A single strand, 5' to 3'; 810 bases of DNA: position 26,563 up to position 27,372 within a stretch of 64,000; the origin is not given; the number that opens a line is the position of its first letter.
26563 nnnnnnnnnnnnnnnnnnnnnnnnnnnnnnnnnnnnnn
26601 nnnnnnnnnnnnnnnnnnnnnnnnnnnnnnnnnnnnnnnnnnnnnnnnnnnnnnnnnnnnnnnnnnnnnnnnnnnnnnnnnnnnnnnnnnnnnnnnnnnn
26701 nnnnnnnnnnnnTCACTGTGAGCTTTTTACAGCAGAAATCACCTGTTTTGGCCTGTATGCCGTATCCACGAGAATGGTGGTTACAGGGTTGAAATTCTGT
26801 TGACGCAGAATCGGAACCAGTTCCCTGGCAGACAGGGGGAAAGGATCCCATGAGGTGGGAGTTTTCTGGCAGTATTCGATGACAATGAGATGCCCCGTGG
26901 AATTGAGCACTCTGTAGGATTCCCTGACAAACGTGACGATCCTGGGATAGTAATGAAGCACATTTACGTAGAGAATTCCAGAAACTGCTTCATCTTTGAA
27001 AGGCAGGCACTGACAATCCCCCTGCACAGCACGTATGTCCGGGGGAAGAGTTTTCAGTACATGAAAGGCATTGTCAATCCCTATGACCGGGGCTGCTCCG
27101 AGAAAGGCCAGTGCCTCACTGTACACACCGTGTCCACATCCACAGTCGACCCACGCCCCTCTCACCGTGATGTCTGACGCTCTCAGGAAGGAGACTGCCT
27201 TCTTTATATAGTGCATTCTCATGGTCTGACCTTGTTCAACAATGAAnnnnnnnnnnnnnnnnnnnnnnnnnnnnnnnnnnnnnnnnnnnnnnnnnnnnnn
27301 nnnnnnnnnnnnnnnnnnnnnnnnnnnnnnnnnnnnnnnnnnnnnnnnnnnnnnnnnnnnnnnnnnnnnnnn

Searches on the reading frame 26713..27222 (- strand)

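Call 46: search_protein_families(library=pfam, proteins=[window:26713-27222:-], max_evalue=0.001)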
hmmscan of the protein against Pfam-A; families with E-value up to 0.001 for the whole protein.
window:26713-27222:- (169 aa): 5 families
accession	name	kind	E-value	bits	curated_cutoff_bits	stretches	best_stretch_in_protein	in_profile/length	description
PF08241.18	Methyltransf_11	-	8e-15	55.7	21.2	1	25-114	1-95/95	Methyltransferase domain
PF13649.12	Methyltransf_25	-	6.7e-11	43.2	27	1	25-110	2-97/97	Methyltransferase domain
PF13847.12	Methyltransf_31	-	2.5e-07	30.9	27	1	25-136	8-119/145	Methyltransferase domain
PF13489.12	Methyltransf_23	-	0.00025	21.3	27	1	6-120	9-122/164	Methyltransferase domain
PF01209.24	Ubie_methyltran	-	0.00067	19.5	20.1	1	62-123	99-160/233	ubiE/COQ5 methyltransferase family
